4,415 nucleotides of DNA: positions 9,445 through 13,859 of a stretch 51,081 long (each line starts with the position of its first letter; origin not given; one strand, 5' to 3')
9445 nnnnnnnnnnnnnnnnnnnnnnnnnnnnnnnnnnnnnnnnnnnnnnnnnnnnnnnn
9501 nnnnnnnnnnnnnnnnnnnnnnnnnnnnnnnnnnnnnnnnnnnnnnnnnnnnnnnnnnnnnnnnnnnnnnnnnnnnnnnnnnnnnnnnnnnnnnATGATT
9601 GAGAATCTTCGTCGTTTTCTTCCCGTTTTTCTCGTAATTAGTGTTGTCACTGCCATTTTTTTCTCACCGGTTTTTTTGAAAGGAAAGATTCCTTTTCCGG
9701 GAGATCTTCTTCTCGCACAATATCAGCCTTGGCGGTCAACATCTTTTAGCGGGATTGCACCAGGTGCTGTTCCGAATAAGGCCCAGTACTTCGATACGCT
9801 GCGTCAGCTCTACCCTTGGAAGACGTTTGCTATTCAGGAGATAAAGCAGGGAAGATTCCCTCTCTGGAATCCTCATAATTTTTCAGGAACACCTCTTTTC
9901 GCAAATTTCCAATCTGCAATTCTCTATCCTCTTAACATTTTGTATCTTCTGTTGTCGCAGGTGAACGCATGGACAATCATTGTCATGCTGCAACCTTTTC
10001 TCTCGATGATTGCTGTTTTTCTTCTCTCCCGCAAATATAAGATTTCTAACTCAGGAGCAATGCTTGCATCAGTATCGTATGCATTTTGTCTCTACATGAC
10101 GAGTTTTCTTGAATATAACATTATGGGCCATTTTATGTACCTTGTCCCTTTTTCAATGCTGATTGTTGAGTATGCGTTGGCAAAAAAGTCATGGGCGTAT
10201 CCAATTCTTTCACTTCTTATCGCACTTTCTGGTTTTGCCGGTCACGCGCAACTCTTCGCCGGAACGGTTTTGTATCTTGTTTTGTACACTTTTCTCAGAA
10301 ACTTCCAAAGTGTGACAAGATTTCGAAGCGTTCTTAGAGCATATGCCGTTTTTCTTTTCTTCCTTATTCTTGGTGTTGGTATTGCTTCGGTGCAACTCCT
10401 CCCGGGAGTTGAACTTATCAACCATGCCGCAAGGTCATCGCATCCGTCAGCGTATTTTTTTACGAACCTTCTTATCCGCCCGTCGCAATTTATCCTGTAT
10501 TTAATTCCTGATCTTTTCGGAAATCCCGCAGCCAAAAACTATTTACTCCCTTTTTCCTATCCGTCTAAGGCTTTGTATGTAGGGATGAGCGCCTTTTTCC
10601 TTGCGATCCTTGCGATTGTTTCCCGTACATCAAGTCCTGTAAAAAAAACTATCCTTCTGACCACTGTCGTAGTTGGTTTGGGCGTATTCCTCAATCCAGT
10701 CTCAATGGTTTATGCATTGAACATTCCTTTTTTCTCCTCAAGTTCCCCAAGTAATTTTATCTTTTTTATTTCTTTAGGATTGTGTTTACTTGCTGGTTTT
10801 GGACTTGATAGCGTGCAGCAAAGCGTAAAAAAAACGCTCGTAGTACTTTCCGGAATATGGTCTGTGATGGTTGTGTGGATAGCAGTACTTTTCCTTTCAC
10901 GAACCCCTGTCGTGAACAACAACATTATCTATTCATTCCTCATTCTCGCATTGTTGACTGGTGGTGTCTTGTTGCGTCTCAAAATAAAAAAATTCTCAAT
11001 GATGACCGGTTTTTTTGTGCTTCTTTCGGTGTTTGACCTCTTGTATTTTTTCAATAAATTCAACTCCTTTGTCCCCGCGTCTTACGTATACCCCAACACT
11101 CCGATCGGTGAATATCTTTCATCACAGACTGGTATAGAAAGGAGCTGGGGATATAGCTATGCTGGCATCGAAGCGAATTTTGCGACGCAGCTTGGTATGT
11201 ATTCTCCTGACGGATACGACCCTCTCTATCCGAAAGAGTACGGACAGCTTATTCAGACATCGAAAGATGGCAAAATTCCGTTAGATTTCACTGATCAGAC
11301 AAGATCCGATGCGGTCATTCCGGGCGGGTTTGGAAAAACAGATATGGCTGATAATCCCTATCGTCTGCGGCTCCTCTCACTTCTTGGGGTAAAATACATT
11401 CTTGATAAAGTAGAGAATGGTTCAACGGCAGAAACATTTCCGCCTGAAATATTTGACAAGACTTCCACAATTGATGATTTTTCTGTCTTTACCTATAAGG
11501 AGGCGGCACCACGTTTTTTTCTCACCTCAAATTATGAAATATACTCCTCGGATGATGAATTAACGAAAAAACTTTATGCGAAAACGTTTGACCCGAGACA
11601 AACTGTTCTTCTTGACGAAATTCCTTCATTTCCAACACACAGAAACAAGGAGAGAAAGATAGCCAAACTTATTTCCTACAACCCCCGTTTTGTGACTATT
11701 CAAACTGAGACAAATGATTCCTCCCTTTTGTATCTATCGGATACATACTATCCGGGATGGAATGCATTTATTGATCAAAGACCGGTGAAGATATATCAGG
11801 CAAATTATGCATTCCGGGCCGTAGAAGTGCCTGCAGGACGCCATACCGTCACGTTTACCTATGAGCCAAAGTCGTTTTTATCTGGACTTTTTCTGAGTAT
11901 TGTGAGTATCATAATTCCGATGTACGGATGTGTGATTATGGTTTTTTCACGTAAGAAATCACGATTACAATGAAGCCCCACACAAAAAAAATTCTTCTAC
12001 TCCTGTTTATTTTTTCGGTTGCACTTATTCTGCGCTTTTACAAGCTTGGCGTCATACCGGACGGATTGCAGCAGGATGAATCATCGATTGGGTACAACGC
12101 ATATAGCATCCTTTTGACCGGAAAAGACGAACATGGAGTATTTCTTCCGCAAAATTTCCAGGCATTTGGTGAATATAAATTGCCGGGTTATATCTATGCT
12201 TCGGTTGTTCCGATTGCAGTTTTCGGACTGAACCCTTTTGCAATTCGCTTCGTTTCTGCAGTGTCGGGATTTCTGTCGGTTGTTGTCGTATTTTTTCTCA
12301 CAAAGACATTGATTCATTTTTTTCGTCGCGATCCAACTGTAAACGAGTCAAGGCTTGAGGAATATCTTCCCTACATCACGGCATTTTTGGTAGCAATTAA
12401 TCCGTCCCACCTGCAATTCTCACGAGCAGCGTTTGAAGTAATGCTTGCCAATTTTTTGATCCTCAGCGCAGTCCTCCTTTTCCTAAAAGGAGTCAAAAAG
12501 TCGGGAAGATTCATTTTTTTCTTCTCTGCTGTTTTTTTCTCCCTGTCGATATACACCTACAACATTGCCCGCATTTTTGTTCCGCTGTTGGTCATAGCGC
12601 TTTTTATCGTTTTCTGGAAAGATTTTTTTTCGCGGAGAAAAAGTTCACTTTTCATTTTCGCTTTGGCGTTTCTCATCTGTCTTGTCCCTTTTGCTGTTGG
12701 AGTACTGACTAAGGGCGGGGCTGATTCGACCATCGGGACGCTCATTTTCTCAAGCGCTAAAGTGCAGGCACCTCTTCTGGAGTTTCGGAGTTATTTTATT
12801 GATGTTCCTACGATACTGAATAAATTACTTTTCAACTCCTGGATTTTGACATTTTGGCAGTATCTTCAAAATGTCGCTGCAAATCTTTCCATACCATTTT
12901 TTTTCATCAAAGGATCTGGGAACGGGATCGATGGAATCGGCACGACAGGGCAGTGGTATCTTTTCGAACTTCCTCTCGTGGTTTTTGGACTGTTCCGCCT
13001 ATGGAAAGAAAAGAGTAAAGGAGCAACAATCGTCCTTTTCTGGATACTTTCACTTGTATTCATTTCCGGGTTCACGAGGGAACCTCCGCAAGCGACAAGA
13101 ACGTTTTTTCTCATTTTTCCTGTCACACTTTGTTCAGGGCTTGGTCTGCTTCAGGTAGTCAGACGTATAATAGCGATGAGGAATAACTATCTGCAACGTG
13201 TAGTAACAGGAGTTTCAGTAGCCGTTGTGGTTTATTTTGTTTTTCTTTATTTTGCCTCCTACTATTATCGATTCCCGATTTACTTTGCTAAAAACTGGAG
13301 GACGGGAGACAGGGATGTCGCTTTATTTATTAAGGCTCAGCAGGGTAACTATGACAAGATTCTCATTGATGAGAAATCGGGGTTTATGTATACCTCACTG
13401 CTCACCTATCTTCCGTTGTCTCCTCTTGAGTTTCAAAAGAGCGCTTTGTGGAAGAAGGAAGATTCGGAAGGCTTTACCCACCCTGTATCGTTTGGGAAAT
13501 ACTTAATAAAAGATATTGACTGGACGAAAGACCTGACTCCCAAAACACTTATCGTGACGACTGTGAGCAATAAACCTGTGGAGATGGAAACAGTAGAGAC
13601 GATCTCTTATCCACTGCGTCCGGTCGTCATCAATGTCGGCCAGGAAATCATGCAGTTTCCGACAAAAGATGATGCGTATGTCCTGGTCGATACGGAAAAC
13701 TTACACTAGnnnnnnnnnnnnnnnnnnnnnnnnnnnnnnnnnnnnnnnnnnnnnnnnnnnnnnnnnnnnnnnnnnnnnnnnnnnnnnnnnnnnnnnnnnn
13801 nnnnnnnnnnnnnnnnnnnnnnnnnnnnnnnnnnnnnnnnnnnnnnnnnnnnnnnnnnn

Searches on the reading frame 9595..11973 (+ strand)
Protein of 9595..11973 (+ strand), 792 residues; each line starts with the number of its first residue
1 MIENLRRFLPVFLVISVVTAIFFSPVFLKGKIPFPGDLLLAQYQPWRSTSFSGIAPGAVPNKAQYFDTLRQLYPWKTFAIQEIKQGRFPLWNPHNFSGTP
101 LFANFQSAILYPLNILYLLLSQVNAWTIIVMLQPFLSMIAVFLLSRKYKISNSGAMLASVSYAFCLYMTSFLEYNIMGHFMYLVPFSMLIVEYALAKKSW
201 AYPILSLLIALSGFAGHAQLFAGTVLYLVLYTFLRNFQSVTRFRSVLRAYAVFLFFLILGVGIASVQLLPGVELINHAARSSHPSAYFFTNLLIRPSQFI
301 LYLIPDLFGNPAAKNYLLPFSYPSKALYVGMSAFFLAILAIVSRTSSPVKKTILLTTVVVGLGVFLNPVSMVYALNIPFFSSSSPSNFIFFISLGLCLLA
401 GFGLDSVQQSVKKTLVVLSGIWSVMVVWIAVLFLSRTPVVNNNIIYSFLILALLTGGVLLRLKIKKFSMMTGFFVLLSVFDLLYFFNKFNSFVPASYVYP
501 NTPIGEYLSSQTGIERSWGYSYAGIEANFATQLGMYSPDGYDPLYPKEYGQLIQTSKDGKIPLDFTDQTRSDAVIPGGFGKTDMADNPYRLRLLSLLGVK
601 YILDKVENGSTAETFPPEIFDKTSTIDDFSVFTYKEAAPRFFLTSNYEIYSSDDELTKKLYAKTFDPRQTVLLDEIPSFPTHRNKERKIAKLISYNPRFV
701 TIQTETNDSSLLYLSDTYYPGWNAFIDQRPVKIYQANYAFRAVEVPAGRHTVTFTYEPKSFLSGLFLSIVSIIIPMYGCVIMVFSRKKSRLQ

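Call 7: search_protein_families(library=pfam, proteins=[window:9595-11973:+], max_evalue=0.01)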
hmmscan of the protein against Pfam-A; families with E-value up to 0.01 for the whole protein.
window:9595-11973:+ (792 aa): 1 family
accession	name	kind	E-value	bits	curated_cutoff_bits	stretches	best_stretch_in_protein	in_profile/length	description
PF09586.16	YfhO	-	2.1e-21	76.5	28.5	2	691-768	757-835/835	Bacterial membrane protein YfhO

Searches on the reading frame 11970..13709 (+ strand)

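Call 7: search_protein_families(library=pfam, proteins=[window:11970-13709:+], max_evalue=0.01)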
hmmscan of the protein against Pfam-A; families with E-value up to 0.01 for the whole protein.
window:11970-13709:+ (579 aa): 0 families

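Call 28: search_protein_families(library=pfam, proteins=[window:11970-13709:+], max_evalue=5)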
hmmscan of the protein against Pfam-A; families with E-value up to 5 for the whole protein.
window:11970-13709:+ (579 aa): 1 family
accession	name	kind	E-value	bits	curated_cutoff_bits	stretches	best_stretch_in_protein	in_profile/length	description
PF13231.12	PMT_2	-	1.6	9.4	26.1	2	82-115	14-47/160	Dolichyl-phosphate-mannose-protein mannosyltransferase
